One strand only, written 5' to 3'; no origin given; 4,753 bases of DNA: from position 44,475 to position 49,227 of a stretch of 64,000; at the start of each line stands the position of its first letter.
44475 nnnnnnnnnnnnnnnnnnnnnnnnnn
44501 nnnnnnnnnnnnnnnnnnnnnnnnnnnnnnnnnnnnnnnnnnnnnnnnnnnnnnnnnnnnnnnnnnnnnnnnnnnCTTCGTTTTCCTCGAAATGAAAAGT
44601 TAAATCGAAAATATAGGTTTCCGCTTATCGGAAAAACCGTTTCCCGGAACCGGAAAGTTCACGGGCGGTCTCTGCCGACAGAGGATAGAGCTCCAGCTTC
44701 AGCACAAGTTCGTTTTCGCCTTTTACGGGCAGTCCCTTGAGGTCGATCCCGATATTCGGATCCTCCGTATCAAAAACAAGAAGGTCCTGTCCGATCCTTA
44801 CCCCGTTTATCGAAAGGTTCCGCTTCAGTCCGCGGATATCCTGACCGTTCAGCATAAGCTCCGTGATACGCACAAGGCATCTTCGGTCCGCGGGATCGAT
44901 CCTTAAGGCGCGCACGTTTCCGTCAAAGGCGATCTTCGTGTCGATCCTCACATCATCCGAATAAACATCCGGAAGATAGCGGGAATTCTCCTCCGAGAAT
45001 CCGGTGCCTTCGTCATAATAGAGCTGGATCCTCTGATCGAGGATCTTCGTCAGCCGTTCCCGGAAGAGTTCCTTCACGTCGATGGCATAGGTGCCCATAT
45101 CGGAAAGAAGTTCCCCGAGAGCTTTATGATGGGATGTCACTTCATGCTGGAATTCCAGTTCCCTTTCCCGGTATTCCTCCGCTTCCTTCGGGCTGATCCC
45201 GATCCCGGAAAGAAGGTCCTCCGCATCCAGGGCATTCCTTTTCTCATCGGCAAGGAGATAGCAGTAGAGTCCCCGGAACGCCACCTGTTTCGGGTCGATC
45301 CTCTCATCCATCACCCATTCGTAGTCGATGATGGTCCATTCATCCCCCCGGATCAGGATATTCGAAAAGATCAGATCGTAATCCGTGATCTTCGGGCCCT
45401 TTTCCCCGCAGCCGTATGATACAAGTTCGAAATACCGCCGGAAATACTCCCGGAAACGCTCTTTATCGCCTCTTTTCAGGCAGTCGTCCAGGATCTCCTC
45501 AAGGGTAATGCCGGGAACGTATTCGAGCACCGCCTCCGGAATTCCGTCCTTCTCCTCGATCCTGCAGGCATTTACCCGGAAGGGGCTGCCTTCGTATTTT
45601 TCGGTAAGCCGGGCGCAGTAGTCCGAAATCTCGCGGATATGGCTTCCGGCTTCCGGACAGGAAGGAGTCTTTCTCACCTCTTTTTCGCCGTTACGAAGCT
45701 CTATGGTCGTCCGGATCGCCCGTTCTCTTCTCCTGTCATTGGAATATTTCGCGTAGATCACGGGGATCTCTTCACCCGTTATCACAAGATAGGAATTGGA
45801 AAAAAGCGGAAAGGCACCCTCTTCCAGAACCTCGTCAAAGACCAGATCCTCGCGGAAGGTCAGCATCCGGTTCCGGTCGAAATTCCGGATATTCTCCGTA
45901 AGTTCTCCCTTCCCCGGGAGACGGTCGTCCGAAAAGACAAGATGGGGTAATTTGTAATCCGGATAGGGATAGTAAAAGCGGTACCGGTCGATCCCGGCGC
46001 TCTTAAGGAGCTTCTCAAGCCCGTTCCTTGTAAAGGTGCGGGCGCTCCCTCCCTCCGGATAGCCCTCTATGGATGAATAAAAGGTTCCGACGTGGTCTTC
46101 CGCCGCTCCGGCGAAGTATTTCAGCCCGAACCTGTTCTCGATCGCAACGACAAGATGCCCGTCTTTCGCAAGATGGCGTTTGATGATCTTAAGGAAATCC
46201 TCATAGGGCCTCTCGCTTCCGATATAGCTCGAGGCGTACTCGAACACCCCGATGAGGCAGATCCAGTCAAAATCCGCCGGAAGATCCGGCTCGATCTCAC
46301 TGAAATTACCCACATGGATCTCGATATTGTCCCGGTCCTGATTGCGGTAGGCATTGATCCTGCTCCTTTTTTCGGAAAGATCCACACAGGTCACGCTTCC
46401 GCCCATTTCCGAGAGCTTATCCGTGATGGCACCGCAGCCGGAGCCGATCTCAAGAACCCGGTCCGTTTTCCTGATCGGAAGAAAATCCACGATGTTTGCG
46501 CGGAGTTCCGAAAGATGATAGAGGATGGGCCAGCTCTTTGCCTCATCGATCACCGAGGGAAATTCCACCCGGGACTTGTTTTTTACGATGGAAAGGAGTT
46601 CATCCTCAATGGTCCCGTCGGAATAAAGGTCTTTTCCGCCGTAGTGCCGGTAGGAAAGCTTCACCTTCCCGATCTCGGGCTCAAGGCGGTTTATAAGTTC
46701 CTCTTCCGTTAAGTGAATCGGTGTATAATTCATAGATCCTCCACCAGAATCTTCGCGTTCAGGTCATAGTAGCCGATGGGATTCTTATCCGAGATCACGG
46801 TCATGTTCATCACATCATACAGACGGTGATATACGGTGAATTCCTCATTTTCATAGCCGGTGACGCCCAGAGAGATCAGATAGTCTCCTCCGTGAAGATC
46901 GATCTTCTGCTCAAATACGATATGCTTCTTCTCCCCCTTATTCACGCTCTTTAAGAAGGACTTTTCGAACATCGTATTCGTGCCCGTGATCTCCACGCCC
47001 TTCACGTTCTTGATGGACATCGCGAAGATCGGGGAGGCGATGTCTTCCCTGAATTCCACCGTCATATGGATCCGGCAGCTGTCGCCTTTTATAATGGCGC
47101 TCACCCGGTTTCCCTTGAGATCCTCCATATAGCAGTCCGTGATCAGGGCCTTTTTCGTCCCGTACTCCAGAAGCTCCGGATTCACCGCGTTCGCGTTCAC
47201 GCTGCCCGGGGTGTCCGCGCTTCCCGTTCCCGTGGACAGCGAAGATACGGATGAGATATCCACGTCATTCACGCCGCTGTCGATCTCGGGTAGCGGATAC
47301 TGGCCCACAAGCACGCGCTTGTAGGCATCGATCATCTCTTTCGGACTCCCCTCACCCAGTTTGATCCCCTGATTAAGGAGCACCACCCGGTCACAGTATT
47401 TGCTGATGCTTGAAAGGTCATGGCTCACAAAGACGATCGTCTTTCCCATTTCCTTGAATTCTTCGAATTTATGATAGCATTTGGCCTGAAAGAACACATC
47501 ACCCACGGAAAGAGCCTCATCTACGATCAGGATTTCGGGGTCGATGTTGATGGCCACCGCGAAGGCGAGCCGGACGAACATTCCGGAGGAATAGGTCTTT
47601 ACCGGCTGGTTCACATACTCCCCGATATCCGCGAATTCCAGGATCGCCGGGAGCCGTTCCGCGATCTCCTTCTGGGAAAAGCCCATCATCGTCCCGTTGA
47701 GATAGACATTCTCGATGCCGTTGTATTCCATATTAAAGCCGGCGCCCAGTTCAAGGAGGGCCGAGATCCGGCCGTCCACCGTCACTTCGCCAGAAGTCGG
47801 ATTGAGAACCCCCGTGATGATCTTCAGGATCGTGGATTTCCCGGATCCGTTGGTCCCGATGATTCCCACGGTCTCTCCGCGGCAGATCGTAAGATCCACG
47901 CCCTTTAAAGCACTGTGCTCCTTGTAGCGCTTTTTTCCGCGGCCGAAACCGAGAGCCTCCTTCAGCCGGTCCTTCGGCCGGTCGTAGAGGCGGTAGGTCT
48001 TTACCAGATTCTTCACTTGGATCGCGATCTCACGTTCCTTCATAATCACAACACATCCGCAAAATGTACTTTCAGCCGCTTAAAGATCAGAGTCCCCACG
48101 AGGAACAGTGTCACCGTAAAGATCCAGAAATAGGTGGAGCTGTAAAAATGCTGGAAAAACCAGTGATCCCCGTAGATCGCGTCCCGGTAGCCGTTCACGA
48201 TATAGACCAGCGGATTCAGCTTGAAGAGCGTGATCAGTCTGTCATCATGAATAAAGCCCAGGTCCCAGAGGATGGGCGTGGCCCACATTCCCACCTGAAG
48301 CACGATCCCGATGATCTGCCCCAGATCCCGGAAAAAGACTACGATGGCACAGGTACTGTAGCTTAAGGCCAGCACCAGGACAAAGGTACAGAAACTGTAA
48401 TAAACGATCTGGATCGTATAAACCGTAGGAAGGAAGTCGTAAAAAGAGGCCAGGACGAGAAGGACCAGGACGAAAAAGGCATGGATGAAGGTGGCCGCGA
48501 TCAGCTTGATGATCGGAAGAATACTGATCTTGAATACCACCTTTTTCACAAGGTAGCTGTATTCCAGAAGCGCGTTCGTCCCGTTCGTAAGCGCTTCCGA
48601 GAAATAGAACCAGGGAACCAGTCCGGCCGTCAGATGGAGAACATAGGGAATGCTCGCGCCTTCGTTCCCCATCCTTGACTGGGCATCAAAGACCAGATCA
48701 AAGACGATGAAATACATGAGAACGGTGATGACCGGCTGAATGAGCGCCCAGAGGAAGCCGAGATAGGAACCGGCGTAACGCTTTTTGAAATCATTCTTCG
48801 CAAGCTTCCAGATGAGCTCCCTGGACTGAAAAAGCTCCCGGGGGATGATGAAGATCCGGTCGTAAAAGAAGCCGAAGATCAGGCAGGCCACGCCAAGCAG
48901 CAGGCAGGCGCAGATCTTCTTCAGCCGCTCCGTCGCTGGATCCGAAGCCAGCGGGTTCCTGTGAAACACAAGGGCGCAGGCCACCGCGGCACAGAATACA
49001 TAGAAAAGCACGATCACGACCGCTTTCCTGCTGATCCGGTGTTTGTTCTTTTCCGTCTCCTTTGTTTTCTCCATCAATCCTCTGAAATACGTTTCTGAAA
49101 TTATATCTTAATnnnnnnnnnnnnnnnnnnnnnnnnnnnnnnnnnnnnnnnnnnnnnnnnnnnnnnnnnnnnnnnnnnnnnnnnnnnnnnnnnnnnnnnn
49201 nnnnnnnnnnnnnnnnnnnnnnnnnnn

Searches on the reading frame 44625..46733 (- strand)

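Call 38: search_protein_families(library=pfam, proteins=[window:44625-46733:-], max_evalue=0.0001)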
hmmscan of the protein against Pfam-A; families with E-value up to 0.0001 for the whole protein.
window:44625-46733:- (702 aa): 7 families
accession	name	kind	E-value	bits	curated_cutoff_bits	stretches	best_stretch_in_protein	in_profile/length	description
PF08242.18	Methyltransf_12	-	9.4e-11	42.8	30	1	94-194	1-98/98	Methyltransferase domain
PF08241.18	Methyltransf_11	-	1.3e-09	39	21.2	1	94-196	1-95/95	Methyltransferase domain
PF13489.12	Methyltransf_23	-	2.9e-09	37.3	27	1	76-247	8-158/164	Methyltransferase domain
PF13649.12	Methyltransf_25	-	1.7e-08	35.5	27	1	93-192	1-97/97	Methyltransferase domain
PF02353.26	CMAS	-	1e-06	28.7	27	1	81-196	54-164/273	Mycolic acid cyclopropane synthetase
PF13847.12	Methyltransf_31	-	6.2e-05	23.2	27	0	88-197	2-110/145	Methyltransferase domain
PF00398.26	RrnaAD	-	7.5e-05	22.4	24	0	79-139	20-80/263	Ribosomal RNA adenine dimethylase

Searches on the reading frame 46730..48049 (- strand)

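Call 38: search_protein_families(library=pfam, proteins=[window:46730-48049:-], max_evalue=0.0001)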
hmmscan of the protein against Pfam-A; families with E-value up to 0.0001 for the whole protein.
window:46730-48049:- (439 aa): 3 families
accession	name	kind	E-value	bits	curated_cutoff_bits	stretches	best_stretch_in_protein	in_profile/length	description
PF14524.12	Wzt_C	-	2.3e-39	135.1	30.4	1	295-430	4-143/143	Wzt C-terminal domain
PF00005.33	ABC_tran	-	4.9e-22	79.4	25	1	48-180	1-136/137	ABC transporter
PF13555.12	AAA_29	-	5.2e-05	23.3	27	0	52-86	16-50/61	P-loop containing region of AAA domain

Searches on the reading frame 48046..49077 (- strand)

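Call 38: search_protein_families(library=pfam, proteins=[window:48046-49077:-], max_evalue=0.0001)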
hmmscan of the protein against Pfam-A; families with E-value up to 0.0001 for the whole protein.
window:48046-49077:- (343 aa): 1 family
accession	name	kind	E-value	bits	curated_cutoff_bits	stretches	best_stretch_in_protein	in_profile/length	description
PF01061.29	ABC2_membrane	-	9.1e-14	51.9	26.9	1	88-301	2-210/211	ABC-2 type transporter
